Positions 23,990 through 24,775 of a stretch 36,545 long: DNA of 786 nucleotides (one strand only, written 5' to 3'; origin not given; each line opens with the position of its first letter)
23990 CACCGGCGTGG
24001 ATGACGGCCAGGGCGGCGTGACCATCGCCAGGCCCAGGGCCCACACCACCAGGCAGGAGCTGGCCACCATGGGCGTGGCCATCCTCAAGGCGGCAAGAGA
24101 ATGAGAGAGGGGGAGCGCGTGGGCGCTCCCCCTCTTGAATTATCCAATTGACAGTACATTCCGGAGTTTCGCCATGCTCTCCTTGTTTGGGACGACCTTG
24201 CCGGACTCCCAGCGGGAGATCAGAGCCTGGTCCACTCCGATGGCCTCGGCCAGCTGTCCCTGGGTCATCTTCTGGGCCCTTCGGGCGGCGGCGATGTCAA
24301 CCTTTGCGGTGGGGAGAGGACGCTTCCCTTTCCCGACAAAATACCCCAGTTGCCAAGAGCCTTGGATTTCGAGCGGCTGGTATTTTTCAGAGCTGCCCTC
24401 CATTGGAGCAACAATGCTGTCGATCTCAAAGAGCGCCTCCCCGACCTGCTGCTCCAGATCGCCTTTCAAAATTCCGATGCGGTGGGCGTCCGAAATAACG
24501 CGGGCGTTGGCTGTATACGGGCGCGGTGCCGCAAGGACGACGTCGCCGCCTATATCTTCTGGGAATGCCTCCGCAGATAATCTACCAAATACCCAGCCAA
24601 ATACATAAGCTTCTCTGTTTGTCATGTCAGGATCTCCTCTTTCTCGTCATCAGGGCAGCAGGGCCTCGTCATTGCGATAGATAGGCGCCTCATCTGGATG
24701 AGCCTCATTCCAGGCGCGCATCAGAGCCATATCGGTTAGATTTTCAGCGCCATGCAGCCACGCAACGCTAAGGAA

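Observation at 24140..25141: Orphan two-gene accessory operon with consensus promoter and palindromic operator: candidate new toxin-antitoxin / defence module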

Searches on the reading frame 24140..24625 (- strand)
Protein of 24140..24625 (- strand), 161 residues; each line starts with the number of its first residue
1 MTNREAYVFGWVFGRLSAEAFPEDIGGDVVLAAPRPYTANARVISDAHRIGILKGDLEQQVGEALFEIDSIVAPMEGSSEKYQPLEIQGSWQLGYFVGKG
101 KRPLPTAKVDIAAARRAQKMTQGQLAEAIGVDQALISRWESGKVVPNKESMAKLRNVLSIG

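Call 3: search_protein_families(library=pfam, proteins=[window:24140-24625:-], max_evalue=1)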
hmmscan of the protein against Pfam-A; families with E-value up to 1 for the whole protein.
window:24140-24625:- (161 aa): 11 families
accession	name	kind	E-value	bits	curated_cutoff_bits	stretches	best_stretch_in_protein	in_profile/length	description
PF01381.28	HTH_3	-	7.9e-12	45.5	23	1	111-158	1-48/55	Helix-turn-helix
PF13560.12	HTH_31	-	5.8e-07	30.2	27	1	113-150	8-46/64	Helix-turn-helix domain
PF12844.13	HTH_19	-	2.3e-05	24.6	30.2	1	111-156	4-49/64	Helix-turn-helix domain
PF22495.2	HTH_92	-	0.0021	17.8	27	1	113-147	2-36/45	RsaL-like HTH domain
PF05269.17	Phage_CII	-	0.0087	16.7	21.3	1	119-141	23-45/91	Bacteriophage CII protein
PF14549.12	P22_Cro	-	0.013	15.7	30.2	1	122-148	12-36/60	DNA-binding transcriptional regulator Cro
PF15731.11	MqsA_antitoxin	-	0.017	15.6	30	1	109-155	72-117/131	Antitoxin component of bacterial toxin-antitoxin system, MqsA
PF13744.12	HTH_37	-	0.018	15.3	27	1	111-158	23-68/80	Helix-turn-helix domain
PF13443.12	HTH_26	-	0.029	15.1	22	1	117-154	8-46/63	Cro/C1-type HTH DNA-binding domain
PF15943.11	YdaS_toxin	-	0.14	12.4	30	1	122-142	11-31/65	Bacterial toxin YdaS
PF01047.28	MarR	-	0.17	12.3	24.6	1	116-139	14-37/59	MarR family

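Call 4: search_protein_families(library=phrogs, proteins=[window:24140-24625:-], max_evalue=1)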
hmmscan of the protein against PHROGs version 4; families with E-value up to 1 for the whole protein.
window:24140-24625:- (161 aa): 50 families (the best 25 are shown)
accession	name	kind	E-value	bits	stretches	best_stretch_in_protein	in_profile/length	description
phrog_8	-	transcription regulation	4.9e-09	37.1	1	113-158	83-128/346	transcriptional regulator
phrog_2439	-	transcription regulation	8.5e-09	35.7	1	111-160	12-61/367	transcriptional regulator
phrog_2104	-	unknown function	1.5e-08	35.7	1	108-157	41-90/103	-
phrog_3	-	transcription regulation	4e-08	34.4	1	111-158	93-137/430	transcriptional repressor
phrog_2328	-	transcription regulation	7.8e-08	33.2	1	111-157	20-66/128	transcriptional repressor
phrog_1373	-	transcription regulation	2.4e-07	31.9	1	111-154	68-111/166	transcriptional regulator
phrog_4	-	transcription regulation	2.6e-07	31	1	111-158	141-184/400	transcriptional repressor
phrog_4836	-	transcription regulation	3.1e-07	31.1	1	109-158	78-127/194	CII-like regulator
phrog_7241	-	transcription regulation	4.6e-07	30.9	1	111-160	66-115/122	transcriptional regulator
phrog_664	-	DNA, RNA and nucleotide metabolism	5.3e-05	24.2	1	101-155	82-136/210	DNA binding protein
phrog_6831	-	transcription regulation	8.2e-05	23.5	1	116-154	15-54/68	transcriptional regulator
phrog_1124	-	transcription regulation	0.00011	22.8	1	115-152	17-53/177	transcriptional regulator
phrog_38149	-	unknown function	0.00012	23.1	1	110-156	12-58/190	-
phrog_35195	-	unknown function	0.00013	22.6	1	112-157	8-54/159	-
phrog_4779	-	transcription regulation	0.00015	23.2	1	114-151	10-47/98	transcriptional regulator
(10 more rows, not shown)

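Call 5: search_protein_families(library=padloc, proteins=[window:24140-24625:-], max_evalue=1)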
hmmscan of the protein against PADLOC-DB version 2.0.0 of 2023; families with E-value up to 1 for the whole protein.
window:24140-24625:- (161 aa): 18 families
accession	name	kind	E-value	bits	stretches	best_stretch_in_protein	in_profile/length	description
PDLC03951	RmrA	-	1.8e-08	31.7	1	112-160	14-62/400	-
PDLC03947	RmrA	-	4.3e-08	30.4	1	111-159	16-64/383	-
PDLC03952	RmrA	-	9.3e-08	29.3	1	111-159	27-75/395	-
PDLC03949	RmrA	-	1.7e-07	28.5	1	111-159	7-55/363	-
PDLC03954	RmrA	-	3.3e-07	27.6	1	113-160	17-64/380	-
PDLC03944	RmrA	-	1.1e-06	26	1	113-159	13-59/384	-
PDLC03956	RmrA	-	1.8e-06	25.3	1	110-160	15-63/399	-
PDLC02926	HTH_VI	-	2.2e-06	25.9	1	113-160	8-55/92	-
PDLC03948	RmrA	-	7.9e-06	23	1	112-159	14-61/397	-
PDLC03955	RmrA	-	1.1e-05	22.9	1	111-160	25-74/371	-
PDLC03946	RmrA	-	6e-05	19.9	1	111-159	7-55/357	-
PDLC04133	mad1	-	0.0034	15.6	1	118-142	4-28/60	mads_1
PDLC04775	PDC-M69A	-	0.0067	14.9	1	112-160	13-61/113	-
PDLC04142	capH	-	0.013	14.6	1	110-155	10-55/103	capH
PDLC03943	RmrA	-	0.013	12.6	1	113-160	9-56/370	-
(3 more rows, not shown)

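Call 6: search_protein_families(library=ncbifam, proteins=[window:24140-24625:-], max_evalue=1)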
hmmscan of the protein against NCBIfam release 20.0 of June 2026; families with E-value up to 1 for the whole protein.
window:24140-24625:- (161 aa): 20 families
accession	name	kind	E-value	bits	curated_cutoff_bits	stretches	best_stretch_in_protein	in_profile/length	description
NF041951.1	phage_RstR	subfamily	1.9e-08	34.5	80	1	110-160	6-56/108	RstR family transcriptional repressor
TIGR00270.2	TIGR00270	equivalog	6.9e-08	32.5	110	1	111-160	80-129/159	multiprotein bridging factor aMBF1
TIGR03830.1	CxxCG_CxxCG_HTH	subfamily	1.1e-07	31.6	61.8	1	109-151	68-110/127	type II TA system antitoxin MqsA family protein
TIGR03070.1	couple_hipB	subfamily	8.6e-06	25.6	71.65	1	111-146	7-42/58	type II toxin-antitoxin system Y4mF family antitoxin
NF007257.0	PRK09706.1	subfamily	6.2e-05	22.8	101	1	111-159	10-58/135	transcriptional repressor DicA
NF047542.1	telomere_Tap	equivalog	0.00021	20.2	600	1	102-158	14-69/695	telomere-associated protein Tap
NF007408.0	PRK09943.1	equivalog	0.0026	17.4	211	1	111-159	12-60/185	HTH-type transcriptional regulator PuuR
NF007271.0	PRK09726.1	equivalog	0.0046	16.9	79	1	115-142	21-48/88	type II toxin-antitoxin system antitoxin HipB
NF047948.1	male_kill_WMK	equivalog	0.0066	15.9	300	1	113-160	12-59/300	WO male-killing family protein Wmk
NF040522.1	VC1465_fam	subfamily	0.008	16.2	70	1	112-145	2-35/111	VC1465 family Xer recombination activation factor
NF003162.0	PRK04140.1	equivalog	0.016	14.3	263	1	112-158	132-178/317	transcriptional regulator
TIGR02980.1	SigBFG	subfamily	0.022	14.5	234.35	1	106-142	181-217/227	SigB/SigF/SigG family RNA polymerase sigma factor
NF007481.0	PRK10072.1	equivalog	0.025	15.1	110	1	109-152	36-79/96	HTH-type transcriptional regulator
NF005514.0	PRK07122.1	subfamily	0.031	13.4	372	1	111-139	223-251/264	RNA polymerase sigma factor SigF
NF041265.1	NadS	equivalog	0.056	13.8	60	1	110-149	34-73/94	NadS family protein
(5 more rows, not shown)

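Call 11: find_homologous_proteins(query=window:24140-24625:-)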
Query window:24140-24625:- (161 aa): 208 proteins with E <= 0.001 among 325 candidates; the best 120 are listed.
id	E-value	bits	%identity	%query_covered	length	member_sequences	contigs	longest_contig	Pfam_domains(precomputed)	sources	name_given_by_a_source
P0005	2.3e-99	348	100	100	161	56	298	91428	PF12844.14,PF01381.29,PF13560.13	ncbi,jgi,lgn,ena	jgi:hypothetical protein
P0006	2.5e-94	331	67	81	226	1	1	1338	PF12844.14,PF01381.29,PF13560.13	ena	-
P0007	5.5e-85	301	87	99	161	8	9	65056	PF12844.14,PF01381.29,PF13560.13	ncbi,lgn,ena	-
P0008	1.1e-81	290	82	98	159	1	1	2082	PF01381.29,PF13560.13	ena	-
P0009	7.5e-78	278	80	99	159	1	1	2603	PF12844.14,PF01381.29,PF13560.13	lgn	-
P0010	1.3e-77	277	80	98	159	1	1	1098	PF12844.14,PF01381.29,PF13560.13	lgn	-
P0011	3.4e-77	276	79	98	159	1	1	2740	PF12844.14,PF01381.29,PF13560.13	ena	-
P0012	6.6e-77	275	77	99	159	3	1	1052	PF01381.29,PF13560.13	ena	-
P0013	7.8e-77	275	78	98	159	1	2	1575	PF12844.14,PF01381.29,PF13560.13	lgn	-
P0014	7.8e-77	275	77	99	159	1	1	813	PF12844.14,PF01381.29,PF13560.13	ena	-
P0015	8.9e-77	274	78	98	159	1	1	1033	PF12844.14,PF01381.29,PF13560.13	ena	-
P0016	2.6e-76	273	78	99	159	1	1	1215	PF12844.14,PF01381.29,PF13560.13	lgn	-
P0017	3.2e-76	273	77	98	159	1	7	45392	PF01381.29,PF13560.13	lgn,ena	-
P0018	3.4e-76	272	77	98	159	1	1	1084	PF12844.14,PF01381.29,PF13560.13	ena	-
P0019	3.6e-76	272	77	99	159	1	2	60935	PF12844.14,PF01381.29,PF13560.13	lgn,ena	-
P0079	5.9e-67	242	70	98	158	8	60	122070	PF12844.14,PF01381.29,PF13560.13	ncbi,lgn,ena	-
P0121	1.4e-55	205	63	98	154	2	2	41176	PF12844.14,PF01381.29,PF13560.13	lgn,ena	-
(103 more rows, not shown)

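Call 12: find_encoding_contigs(protein=P0005, flank=6000, max_places=8)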
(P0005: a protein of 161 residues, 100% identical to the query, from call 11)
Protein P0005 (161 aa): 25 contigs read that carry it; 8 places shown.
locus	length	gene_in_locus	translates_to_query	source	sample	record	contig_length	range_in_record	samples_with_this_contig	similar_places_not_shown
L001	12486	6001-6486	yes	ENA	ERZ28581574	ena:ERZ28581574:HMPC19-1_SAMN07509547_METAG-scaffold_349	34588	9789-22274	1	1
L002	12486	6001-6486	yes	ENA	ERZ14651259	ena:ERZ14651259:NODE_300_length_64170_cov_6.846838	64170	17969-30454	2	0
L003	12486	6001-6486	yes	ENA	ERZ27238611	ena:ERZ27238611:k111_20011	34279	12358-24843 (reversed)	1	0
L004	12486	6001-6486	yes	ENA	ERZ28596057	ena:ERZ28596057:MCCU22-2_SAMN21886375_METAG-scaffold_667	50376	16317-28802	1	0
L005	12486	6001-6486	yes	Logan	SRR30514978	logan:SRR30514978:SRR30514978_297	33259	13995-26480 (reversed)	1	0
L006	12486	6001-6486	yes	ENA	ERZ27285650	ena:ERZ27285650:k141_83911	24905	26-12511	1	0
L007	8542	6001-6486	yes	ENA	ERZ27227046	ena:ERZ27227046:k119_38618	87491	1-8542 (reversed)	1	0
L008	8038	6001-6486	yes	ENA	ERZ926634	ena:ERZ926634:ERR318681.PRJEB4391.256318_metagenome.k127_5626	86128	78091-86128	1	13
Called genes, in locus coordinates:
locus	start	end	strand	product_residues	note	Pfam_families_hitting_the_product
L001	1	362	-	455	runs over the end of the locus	PF00772:DnaB, PF03796:DnaB_C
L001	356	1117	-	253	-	PF13730:HTH_36 (weak)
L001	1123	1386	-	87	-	-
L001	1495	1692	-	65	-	-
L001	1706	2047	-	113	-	-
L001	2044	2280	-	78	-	PF12844:HTH_19, PF13443:HTH_26 (weak), PF13560:HTH_31, PF01381:HTH_3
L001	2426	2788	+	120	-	PF13560:HTH_31, PF01381:HTH_3, PF12844:HTH_19, PF13443:HTH_26 (faint)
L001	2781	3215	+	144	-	PF06114:Peptidase_M78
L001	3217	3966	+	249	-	PF07467:BLIP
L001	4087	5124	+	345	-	PF00589:Phage_integrase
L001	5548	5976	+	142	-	-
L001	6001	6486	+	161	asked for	PF01381:HTH_3, PF12844:HTH_19 (faint), PF13560:HTH_31 (weak)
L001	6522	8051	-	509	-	PF01520:Amidase_3, PF09992:NAGPA (weak)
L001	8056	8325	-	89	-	-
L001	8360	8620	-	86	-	PF16079:Phage_holin_5_2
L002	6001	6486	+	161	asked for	PF01381:HTH_3, PF12844:HTH_19 (faint), PF13560:HTH_31 (weak)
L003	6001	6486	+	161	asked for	PF01381:HTH_3, PF12844:HTH_19 (faint), PF13560:HTH_31 (weak)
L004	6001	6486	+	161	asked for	PF01381:HTH_3, PF12844:HTH_19 (faint), PF13560:HTH_31 (weak)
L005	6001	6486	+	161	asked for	PF01381:HTH_3, PF12844:HTH_19 (faint), PF13560:HTH_31 (weak)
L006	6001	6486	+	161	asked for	PF01381:HTH_3, PF12844:HTH_19 (faint), PF13560:HTH_31 (weak)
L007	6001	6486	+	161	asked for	PF01381:HTH_3, PF12844:HTH_19 (faint), PF13560:HTH_31 (weak)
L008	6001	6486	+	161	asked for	PF01381:HTH_3, PF12844:HTH_19 (faint), PF13560:HTH_31 (weak)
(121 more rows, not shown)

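Call 13: find_encoding_contigs(protein=P0007, flank=6000, max_places=5)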
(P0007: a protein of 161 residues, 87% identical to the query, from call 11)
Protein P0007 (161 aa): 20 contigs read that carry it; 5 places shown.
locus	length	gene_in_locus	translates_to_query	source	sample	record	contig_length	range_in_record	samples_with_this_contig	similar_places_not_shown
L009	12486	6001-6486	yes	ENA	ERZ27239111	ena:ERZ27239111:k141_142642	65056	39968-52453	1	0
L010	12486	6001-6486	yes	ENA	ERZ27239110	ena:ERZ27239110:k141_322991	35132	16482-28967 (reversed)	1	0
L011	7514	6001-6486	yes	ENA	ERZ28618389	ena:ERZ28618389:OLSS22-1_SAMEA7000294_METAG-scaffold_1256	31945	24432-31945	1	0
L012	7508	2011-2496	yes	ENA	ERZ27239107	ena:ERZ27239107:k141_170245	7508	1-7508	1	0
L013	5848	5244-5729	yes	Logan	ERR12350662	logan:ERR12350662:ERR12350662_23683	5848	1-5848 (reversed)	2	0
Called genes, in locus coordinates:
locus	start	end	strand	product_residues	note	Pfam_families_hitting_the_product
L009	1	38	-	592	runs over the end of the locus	PF00672:HAMP, PF13188:PAS_8 (faint), PF00512:HisKA, PF02518:HATPase_c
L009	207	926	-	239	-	PF00072:Response_reg, PF00486:Trans_reg_C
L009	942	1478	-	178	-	PF28549:NDPSase_N, PF00293:NUDIX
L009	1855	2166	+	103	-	PF06949:DUF1292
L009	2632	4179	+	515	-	PF13616:Rotamase_3, PF00639:Rotamase (weak)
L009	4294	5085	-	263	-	-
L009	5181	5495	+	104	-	-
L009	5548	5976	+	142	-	-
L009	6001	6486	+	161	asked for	PF01381:HTH_3, PF12844:HTH_19 (faint), PF13560:HTH_31 (weak)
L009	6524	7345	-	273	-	PF01510:Amidase_2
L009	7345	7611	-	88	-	-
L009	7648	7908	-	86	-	PF16079:Phage_holin_5_2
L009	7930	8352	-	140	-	-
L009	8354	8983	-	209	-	-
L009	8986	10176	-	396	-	PF21722:Gly_rich_2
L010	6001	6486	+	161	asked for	PF01381:HTH_3, PF12844:HTH_19 (faint), PF13560:HTH_31 (weak)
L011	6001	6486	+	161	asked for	PF01381:HTH_3, PF12844:HTH_19 (faint), PF13560:HTH_31 (weak)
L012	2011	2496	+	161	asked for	PF01381:HTH_3, PF12844:HTH_19 (faint), PF13560:HTH_31 (weak)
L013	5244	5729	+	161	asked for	PF01381:HTH_3, PF12844:HTH_19 (faint), PF13560:HTH_31 (weak)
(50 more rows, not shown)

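Call 14: find_encoding_contigs(protein=P0019, flank=5000, max_places=3)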
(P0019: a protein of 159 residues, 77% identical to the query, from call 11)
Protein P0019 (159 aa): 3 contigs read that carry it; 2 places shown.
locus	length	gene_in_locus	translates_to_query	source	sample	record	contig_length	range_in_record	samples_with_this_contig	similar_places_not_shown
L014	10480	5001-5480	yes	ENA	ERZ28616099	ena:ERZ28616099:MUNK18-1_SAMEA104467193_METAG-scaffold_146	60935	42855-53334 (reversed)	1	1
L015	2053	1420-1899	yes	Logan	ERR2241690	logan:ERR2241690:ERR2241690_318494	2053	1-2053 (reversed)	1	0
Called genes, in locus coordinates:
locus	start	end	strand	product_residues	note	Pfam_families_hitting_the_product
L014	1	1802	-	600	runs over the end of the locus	PF03354:TerL_ATPase, PF20441:TerL_nuclease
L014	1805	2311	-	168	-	PF05119:Terminase_4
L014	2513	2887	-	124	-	PF01844:HNH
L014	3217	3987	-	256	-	PF23343:REP_ORF2-G2P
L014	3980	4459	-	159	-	-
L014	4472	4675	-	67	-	-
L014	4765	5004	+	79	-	-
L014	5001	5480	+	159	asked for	PF01381:HTH_3, PF12844:HTH_19 (weak), PF13560:HTH_31 (weak)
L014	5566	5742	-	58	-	-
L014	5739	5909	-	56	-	-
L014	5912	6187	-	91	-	-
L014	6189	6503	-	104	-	-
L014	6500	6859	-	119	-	PF04448:DUF551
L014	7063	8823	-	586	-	PF14284:PcfJ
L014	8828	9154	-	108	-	-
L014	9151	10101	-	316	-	PF11300:DUF3102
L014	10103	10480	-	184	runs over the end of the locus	PF13614:AAA_31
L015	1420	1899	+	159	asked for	PF01381:HTH_3, PF12844:HTH_19 (weak), PF13560:HTH_31 (weak)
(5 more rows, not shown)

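Call 15: find_encoding_contigs(protein=P0079, flank=5000, max_places=4)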
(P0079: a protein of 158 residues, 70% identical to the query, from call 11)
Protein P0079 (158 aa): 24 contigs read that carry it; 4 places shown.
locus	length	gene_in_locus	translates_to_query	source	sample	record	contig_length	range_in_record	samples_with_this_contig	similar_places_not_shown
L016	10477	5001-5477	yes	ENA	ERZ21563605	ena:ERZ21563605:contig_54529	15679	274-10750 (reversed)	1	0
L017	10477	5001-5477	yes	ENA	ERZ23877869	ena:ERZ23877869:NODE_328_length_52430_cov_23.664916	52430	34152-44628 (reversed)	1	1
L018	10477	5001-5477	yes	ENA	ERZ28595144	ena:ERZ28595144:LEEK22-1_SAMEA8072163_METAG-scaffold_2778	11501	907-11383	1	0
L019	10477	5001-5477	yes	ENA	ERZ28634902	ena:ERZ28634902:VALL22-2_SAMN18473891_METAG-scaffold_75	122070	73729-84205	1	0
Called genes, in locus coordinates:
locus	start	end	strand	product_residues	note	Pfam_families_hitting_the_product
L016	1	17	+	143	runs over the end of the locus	PF06114:Peptidase_M78 (weak)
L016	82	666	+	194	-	PF00929:RNase_T, PF13482:RNase_H_2 (weak)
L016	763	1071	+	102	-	-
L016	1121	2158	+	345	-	PF14659:Phage_int_SAM_3 (faint), PF22022:Phage_int_M (weak), PF13495:Phage_int_SAM_4 (weak), PF00589:Phage_integrase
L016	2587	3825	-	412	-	PF01548:DEDD_Tnp_IS110, PF02371:Transposase_20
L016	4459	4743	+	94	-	-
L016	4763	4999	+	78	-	-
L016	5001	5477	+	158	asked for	PF12844:HTH_19 (weak), PF13560:HTH_31, PF01381:HTH_3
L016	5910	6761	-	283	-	PF08239:SH3_3 (weak), PF01510:Amidase_2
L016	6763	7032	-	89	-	-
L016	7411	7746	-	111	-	-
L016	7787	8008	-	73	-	-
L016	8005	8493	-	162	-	PF02839:CBM_5_12 (weak)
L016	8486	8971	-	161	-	-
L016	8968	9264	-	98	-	-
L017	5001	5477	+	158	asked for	PF12844:HTH_19 (weak), PF13560:HTH_31, PF01381:HTH_3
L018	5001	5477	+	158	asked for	PF12844:HTH_19 (weak), PF13560:HTH_31, PF01381:HTH_3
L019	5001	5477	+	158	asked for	PF12844:HTH_19 (weak), PF13560:HTH_31, PF01381:HTH_3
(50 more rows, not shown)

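Call 16: find_encoding_contigs(protein=P0121, flank=5000, max_places=3)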
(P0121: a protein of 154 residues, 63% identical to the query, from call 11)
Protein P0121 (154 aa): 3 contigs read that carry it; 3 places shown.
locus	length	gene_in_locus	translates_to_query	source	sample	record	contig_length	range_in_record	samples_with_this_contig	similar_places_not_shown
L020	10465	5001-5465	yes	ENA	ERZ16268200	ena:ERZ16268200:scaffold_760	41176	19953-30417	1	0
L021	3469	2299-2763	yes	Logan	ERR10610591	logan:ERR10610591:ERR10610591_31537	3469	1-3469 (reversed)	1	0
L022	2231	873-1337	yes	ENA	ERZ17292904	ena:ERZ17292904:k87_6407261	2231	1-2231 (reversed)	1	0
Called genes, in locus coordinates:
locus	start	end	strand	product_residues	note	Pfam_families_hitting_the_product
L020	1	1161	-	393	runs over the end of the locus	PF06152:Phage_min_cap2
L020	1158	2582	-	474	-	PF05133:SPP1_portal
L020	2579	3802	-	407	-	PF04466:Terminase_3, PF17288:Terminase_3C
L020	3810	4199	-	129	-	-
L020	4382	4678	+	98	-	-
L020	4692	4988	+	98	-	-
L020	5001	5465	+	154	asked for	PF01381:HTH_3, PF12844:HTH_19 (weak), PF13560:HTH_31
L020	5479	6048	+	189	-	-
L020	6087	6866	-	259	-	-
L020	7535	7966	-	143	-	-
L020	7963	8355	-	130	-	PF02384:N6_Mtase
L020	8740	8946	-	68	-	-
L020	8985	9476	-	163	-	PF18909:dGTP_diPhyd_N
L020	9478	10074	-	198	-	-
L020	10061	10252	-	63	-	-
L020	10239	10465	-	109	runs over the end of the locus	-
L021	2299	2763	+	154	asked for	PF01381:HTH_3, PF12844:HTH_19 (weak), PF13560:HTH_31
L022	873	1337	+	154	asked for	PF01381:HTH_3, PF12844:HTH_19 (weak), PF13560:HTH_31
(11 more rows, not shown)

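Call 28: search_dna_similar(query=window:24140-24625:-, collection=phages, mode=protein, max_rows=30)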
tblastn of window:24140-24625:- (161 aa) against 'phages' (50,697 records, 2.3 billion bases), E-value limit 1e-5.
Records with a match: 1; places in all: 1; records where one place covers at least 80% of the query: 0.
Best place of each record, by identity: <60% 1.
By first word of the organism name: Streptococcus 1.
By host as written in the record: Streptococcus suis JS7 1.
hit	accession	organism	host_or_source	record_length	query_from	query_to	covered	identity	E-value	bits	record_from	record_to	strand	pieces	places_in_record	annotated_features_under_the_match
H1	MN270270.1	Streptococcus phage phi-SsuJS7_SSU0237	Streptococcus suis JS7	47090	95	160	41%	37.9%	9e-6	50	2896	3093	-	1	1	pleiotropic regulator of exopolysaccharide synthesis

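Call 30: find_related_loci(query=A1, collection=genome_contigs, flank=4000)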
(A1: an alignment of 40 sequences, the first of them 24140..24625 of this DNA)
Query A1 (161 aa) in genome_contigs; peptide patterns used: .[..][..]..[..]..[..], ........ (x = any residue, [..] = any of these).
51 stretches matched a pattern; 5 encode a relative of the query (tblastn E <= 1e-3); 5 distinct loci.
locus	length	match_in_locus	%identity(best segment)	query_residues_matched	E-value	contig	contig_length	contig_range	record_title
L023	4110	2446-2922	72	1-159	8e-81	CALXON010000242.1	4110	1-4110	MAG: uncultured Spirochaetaceae bacterium isolate E17__bin271 genome assembly, contig: E17__k127_4315159, whole genome s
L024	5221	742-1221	71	1-161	2e-75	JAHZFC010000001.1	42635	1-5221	MAG: Clostridiales bacterium isolate HRGM_Genome_2847 HRGM_Genome_2847_1, whole genome shotgun sequence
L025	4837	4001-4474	45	1-159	1e-43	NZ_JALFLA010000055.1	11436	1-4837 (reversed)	MAG: Agathobaculum sp. isolate SUG777 k141_8764197, whole genome shotgun sequence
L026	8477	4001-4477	44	1-160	5e-38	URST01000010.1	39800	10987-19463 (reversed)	uncultured Clostridiales bacterium isolate UMGS1315 genome assembly, contig: NODE_301_length_39800_cov_7.422468, whole g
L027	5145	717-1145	39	1-143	7e-27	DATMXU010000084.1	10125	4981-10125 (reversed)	MAG TPA_asm: Pseudoflavonifractor sp. isolate SMAG_U13128 k141_59558, whole genome shotgun sequence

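Call 31: predict_structure(alignment_id=A1)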
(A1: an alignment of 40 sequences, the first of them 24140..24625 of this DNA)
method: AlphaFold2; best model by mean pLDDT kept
length: 161 residues; sequences in the alignment: 40
mean_pLDDT: 90.4   pTM: 0.71
mean pLDDT of the five models: 90.4, 89.3, 88.5, 82.7, 81.5
residues with pLDDT >= 90: 104; 70-90: 52; 50-70: 5; < 50: 0
segments of 3 or more residues with pLDDT < 50: none
pLDDT, mean of each block of 10 residues (from residue 1): 92 97 89 94 97 96 89 80 92 97 81 89 96 93 83 88 55
secondary structure, 60 per line:
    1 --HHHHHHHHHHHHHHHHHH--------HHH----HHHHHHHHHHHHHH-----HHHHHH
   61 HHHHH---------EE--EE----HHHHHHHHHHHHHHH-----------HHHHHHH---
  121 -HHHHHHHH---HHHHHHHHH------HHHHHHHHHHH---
elements in order: H3-20 H36-49 H55-65 H85-99 H111-117 H122-129 H133-141 H148-158
